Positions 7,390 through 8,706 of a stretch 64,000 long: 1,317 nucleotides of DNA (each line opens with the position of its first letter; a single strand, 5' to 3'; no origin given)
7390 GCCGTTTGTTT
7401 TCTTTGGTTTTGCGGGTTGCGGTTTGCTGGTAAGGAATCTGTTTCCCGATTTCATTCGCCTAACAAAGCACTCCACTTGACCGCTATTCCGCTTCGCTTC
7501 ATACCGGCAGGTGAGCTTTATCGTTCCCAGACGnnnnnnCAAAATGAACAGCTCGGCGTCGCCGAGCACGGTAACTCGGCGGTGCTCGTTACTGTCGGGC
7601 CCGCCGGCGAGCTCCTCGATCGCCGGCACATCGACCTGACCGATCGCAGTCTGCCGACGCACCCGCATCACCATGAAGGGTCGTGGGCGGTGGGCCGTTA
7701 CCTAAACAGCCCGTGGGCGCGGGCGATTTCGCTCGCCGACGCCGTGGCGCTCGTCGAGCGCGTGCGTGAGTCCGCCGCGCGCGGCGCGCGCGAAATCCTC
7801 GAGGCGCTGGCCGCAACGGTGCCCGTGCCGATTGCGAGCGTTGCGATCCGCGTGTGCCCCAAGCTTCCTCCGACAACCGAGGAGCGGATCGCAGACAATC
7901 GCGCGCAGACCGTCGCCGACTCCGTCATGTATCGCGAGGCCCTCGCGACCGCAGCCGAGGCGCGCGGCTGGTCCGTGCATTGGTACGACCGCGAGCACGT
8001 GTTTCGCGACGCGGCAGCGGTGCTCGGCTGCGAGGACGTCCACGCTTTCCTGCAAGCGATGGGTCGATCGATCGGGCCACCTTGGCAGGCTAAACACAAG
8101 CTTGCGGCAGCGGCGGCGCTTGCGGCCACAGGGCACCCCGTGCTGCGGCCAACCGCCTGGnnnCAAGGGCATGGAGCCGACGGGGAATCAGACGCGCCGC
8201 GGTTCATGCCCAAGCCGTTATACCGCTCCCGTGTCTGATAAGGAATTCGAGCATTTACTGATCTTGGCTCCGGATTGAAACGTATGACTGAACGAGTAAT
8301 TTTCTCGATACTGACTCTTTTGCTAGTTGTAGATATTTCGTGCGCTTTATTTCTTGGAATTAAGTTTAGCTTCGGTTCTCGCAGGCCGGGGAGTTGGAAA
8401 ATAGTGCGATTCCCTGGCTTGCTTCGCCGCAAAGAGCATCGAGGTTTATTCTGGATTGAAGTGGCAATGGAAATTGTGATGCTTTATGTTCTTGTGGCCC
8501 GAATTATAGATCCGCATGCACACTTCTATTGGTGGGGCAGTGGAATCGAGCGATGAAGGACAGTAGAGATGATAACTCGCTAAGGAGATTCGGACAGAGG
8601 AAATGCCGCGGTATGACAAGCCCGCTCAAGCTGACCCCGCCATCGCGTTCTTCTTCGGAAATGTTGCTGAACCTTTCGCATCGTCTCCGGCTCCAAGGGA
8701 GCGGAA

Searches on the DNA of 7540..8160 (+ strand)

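Call 53: search_with_rna_model(model_id=R1, sources=[L001, L004, L005, L008, L010, L012, L013, L015, L018, L019, L020, L021, L023, L025, L026, L029, L032, L035, L036, L039, L040, L042, L043, L045, L046, L049, L050, L053, L058, L059, L063, L065, L070, L071, L075, L076, L078, L079, L085, L086, L087, L090, L091, L092, L093, L094, L095, L096, L097, L098, L099, L100, L101, L102, L103, L104, L105, L106, L107, L109, L110, L111, L112, L114, L115, L117, L118, L119, L120, L121, L123, L125, L126, L127, L128, L129, L130, L131, L132, L133, L134, L135, L136, L137, L138, L139, L141, L142, L145, L146, L147, L149, L150, L151, L152, L154, L155, L158, L160, L162], max_evalue=0.001, make_alignment=true)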
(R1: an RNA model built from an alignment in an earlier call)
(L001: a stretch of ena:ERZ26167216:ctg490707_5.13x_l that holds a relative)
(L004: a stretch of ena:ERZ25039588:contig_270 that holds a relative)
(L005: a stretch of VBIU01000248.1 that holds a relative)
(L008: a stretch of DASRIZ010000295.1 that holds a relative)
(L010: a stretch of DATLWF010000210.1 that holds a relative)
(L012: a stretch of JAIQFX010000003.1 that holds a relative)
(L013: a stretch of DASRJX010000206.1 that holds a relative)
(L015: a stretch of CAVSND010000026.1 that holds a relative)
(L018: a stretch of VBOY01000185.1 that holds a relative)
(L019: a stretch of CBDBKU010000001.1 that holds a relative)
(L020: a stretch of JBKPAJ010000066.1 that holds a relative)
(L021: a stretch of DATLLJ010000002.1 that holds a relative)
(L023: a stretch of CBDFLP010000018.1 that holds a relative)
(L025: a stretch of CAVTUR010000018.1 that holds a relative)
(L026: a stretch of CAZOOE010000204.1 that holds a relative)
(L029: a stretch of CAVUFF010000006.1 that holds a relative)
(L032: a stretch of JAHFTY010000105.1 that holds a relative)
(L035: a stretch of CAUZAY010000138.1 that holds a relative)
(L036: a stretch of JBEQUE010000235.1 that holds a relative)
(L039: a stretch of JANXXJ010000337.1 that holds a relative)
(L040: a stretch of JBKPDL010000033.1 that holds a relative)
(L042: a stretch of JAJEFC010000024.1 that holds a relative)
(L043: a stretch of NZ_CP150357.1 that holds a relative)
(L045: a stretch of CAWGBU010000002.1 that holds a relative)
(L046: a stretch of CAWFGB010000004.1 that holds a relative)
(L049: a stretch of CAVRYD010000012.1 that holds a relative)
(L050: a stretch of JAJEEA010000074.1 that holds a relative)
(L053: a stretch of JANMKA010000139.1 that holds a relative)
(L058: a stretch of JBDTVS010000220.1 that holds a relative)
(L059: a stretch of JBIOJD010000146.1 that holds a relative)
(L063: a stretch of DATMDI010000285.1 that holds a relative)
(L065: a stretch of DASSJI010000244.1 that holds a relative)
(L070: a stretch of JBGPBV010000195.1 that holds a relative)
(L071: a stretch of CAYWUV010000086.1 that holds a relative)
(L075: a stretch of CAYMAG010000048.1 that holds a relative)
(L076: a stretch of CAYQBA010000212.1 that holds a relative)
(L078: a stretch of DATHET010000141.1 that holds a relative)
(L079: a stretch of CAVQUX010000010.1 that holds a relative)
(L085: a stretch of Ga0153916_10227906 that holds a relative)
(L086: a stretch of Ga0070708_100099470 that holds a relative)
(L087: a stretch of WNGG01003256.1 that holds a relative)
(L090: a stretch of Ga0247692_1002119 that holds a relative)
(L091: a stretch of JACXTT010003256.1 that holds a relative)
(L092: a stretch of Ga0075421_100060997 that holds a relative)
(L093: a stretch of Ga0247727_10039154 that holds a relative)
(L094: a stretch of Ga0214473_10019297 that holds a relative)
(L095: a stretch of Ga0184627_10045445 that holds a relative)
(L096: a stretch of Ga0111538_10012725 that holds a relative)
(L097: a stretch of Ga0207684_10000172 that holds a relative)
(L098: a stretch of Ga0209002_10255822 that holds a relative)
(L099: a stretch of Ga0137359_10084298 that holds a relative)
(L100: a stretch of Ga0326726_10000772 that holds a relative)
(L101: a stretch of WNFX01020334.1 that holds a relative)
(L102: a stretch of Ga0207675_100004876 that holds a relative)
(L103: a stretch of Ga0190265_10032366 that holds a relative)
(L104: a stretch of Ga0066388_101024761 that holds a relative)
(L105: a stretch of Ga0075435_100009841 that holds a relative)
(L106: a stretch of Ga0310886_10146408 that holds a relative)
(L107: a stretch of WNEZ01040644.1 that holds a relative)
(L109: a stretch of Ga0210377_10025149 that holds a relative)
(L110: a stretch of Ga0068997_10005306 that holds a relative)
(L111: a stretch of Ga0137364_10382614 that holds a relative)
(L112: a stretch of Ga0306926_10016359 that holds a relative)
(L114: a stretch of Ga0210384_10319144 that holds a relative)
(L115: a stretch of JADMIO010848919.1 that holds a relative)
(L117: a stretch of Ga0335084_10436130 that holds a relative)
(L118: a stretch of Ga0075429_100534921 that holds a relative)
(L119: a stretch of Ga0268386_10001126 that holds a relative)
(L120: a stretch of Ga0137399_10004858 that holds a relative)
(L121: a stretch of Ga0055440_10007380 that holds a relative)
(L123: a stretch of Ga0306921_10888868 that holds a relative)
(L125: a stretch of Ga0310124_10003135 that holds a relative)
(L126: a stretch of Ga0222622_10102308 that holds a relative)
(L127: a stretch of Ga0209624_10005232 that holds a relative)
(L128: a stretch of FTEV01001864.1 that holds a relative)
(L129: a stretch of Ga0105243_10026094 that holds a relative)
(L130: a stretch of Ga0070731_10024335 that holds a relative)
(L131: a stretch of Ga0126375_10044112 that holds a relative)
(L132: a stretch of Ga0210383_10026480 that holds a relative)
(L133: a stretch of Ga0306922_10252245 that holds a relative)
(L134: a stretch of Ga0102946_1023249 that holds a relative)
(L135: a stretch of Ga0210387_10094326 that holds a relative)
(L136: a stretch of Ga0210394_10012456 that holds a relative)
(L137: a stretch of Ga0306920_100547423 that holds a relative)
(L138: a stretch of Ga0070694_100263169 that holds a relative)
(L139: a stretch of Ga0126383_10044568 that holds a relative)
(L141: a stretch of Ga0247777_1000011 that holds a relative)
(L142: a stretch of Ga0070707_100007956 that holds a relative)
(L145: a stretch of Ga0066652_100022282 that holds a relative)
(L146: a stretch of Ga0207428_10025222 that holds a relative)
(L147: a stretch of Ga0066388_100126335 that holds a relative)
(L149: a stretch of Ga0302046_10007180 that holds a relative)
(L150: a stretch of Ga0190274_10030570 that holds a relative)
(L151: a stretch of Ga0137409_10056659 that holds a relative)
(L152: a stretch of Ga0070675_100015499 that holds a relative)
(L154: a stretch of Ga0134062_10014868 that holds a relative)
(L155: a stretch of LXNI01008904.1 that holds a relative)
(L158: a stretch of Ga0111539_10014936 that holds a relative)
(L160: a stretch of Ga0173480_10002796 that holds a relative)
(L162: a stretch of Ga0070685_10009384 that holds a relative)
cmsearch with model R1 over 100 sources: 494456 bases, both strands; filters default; matches with E-value up to 0.001: 48.
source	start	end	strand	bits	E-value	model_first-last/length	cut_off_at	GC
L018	779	871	+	67.8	3.2e-16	1-62/62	no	0.72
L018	3392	3485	+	62.9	8.9e-15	1-62/62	no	0.71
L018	2806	2901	+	62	1.6e-14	1-62/62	no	0.71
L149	492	610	+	61.3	2.6e-14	1-62/62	no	0.6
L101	3930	3999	+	60.8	3.6e-14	1-62/62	no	0.74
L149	2325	2444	+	60.7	4e-14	1-62/62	no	0.58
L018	2026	2119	+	60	6.4e-14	1-62/62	no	0.72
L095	1240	1359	+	59.6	8.1e-14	1-62/62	no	0.57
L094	2349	2468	+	58.3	2e-13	1-62/62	no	0.57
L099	137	222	+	57.4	3.6e-13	1-62/62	no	0.64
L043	5659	5718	+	55.8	1.1e-12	1-62/62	no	0.75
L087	5225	5317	+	55.5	1.3e-12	1-62/62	no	0.68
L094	3522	3649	+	55.4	1.5e-12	1-62/62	no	0.59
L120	3978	4078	+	53.8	4.1e-12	1-62/62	no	0.61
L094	4352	4471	+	52.9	7.6e-12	1-62/62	no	0.57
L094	1532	1659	+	51.2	2.4e-11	1-62/62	no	0.55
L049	1429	1514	+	48.6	1.4e-10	1-62/62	no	0.65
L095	2086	2143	+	48.3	1.8e-10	1-62/62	no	0.66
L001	5906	5992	+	48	2.2e-10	1-62/62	no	0.62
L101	3136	3195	+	46.7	5.2e-10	1-62/62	no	0.68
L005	198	288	+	45.3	1.3e-09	1-62/62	no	0.7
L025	1327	1411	+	44.4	2.4e-09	1-62/62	no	0.68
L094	219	351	+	41.5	1.7e-08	1-62/62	no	0.59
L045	4625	4697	+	40.8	2.8e-08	1-62/62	no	0.67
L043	3486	3562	+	39.6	6.3e-08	1-62/62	no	0.68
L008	3009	3089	-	39.6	6.4e-08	1-62/62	no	0.65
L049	5544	5619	+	39.3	7.5e-08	1-62/62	no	0.66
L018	31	123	+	38.7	1.2e-07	1-62/62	no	0.71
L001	6688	6751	+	38.1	1.8e-07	1-62/62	no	0.67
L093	105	170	+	38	1.8e-07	1-62/62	no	0.65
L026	1679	1771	+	37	3.7e-07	1-62/62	no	0.7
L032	2424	2515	+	35.9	7.9e-07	1-62/62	no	0.7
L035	3639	3716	+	35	1.4e-06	1-62/62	no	0.64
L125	2136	2213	+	35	1.4e-06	1-62/62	no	0.64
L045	1402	1496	+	34.8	1.6e-06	1-62/62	no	0.64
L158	4497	4556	+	34.6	1.9e-06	1-62/62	no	0.68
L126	1253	1308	+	32.2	9.7e-06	1-62/62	no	0.66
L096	5114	5194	-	31.7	1.4e-05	1-62/62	no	0.64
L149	3568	3700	+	31.4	1.7e-05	1-62/62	no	0.6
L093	741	805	+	31.3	1.8e-05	1-62/62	no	0.66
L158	619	677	+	30.9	2.3e-05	1-62/62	no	0.71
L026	2359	2455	+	29.9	4.4e-05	1-62/62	no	0.72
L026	4643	4705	+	29.7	5.1e-05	1-62/62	no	0.59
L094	798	932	+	29.1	7.8e-05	1-62/62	no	0.59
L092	22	96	+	28.8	9.4e-05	1-62/62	no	0.68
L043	7106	7168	+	28.6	0.00011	1-62/62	no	0.75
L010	2714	2767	+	28.6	0.00011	1-62/62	no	0.76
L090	1086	1139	+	28.6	0.00011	1-62/62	no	0.76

Alignment A3: 48 matches aligned to the model, 151 columns, each read 5' to 3' on its own strand. Consensus structure (alignment columns), stored with it:
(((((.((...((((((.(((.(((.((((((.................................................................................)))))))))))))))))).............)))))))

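Call 54: build_rna_model(alignment_id=A3)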
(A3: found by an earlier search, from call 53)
Model R2 built from alignment A3 (48 sequences, 151 columns); structure: stored with the alignment.
model positions 86; base pairs 25; branch points 0; effective number of sequences 13.9; information 0.661 bits per position. Calibrated on 0.2 Mb of random sequence (short: E-values are rough).
structure used (alignment columns):
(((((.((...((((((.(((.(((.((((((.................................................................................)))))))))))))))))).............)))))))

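Call 55: search_with_rna_model(model_id=R2, source=window, filters=off, max_evalue=10, make_alignment=true)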
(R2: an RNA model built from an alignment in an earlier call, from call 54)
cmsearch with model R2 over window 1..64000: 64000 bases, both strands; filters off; matches with E-value up to 10: 24.
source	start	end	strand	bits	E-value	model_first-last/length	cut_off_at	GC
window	8158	8223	+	43.9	1.4e-09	1-86/86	no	0.61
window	20934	20999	+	35.2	3.6e-07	1-86/86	no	0.61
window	21609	21676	+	31.3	4.4e-06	1-86/86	no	0.69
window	17196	17264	+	23.8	0.00051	1-86/86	no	0.59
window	6038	6093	+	23.4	0.00068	1-86/86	no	0.57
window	18060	18119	+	19.3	0.0092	1-86/86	no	0.55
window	5521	5615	+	17.7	0.026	1-86/86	no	0.6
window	13936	14031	+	16.1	0.069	1-86/86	no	0.58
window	30379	30476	+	15.3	0.12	1-86/86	no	0.6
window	7458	7529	+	13.8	0.31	1-86/86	no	0.53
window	14617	14684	+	13.6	0.35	1-86/86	no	0.62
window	43745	43791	-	13.5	0.38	19-68/86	no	0.77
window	23997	24052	-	11.4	1.4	18-69/86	no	0.62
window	28537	28595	+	10.3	2.8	1-86/86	no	0.54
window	41797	41836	-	9.7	4.2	1-86/86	no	0.75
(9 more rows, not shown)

Alignment A4: 24 matches aligned to the model, 173 columns, each read 5' to 3' on its own strand. Consensus structure (alignment columns), stored with it:
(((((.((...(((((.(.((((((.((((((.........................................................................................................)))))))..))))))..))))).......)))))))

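Call 66: search_with_rna_model(model_id=R2, source=L165, filters=off, max_evalue=10, show_alignments=4)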
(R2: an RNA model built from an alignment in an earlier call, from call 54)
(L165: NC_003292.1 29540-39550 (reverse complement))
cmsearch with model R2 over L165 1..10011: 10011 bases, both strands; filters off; matches with E-value up to 10: 19.
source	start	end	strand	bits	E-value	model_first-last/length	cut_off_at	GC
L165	2627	2686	-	33.5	1.6e-07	1-86/86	no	0.63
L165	3483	3552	-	24.1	6.5e-05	1-86/86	no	0.6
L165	1751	1820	-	22.1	0.00024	1-86/86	no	0.6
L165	1431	1490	-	18.8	0.002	1-86/86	no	0.57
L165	5566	5629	+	10.1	0.48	1-86/86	no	0.7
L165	1431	1490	+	9.8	0.61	1-86/86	no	0.57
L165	7772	7797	-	8.6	1.3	1-86/86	no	0.31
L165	2627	2686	+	8.5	1.4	1-86/86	no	0.63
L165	1564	1605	-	7.8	2.1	1-86/86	no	0.5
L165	7772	7797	+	7.7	2.2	1-86/86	no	0.31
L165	5744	5764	+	7.2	3.2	1-86/86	no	0.43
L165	4891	4911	+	7.1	3.3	1-86/86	no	0.62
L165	8519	8544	+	6.7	4.2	1-86/86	no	0.46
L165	1628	1697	+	6.6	4.6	1-86/86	no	0.6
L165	8000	8039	-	6.5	4.8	1-86/86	no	0.17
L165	5471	5488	-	6.4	5.1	1-86/86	no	0.67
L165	8519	8544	-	6.3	5.5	1-86/86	no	0.46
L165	77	153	+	5.6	8.7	1-86/86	no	0.69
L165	77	153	-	5.5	9.1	1-86/86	no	0.69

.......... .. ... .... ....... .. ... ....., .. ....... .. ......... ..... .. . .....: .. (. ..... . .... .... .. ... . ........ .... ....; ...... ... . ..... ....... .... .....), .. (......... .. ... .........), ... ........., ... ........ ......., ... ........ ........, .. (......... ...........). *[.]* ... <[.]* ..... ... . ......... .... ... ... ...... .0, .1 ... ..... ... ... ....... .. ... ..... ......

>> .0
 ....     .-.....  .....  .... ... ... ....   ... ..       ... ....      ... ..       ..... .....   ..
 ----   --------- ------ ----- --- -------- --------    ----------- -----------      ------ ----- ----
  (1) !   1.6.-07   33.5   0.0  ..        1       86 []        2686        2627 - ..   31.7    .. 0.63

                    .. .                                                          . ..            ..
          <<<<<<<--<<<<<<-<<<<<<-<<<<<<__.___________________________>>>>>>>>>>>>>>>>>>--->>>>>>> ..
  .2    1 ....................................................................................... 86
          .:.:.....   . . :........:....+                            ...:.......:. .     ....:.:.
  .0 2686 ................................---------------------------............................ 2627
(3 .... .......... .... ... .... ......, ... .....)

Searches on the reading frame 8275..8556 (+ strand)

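Call 9: search_protein_families(library=pfam, proteins=[window:8275-8556:+], max_evalue=0.01)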
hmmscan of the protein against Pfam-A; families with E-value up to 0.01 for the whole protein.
window:8275-8556:+ (93 aa): 0 families

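Call 61: search_protein_families(library=pfam, proteins=[window:8275-8556:+], max_evalue=1)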
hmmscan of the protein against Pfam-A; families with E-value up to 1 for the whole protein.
window:8275-8556:+ (93 aa): 1 family
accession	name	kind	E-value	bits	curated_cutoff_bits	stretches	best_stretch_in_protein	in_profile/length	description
PF03213.20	Pox_P35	-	0.19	11.3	22.3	1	56-91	282-317/323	Poxvirus P35 protein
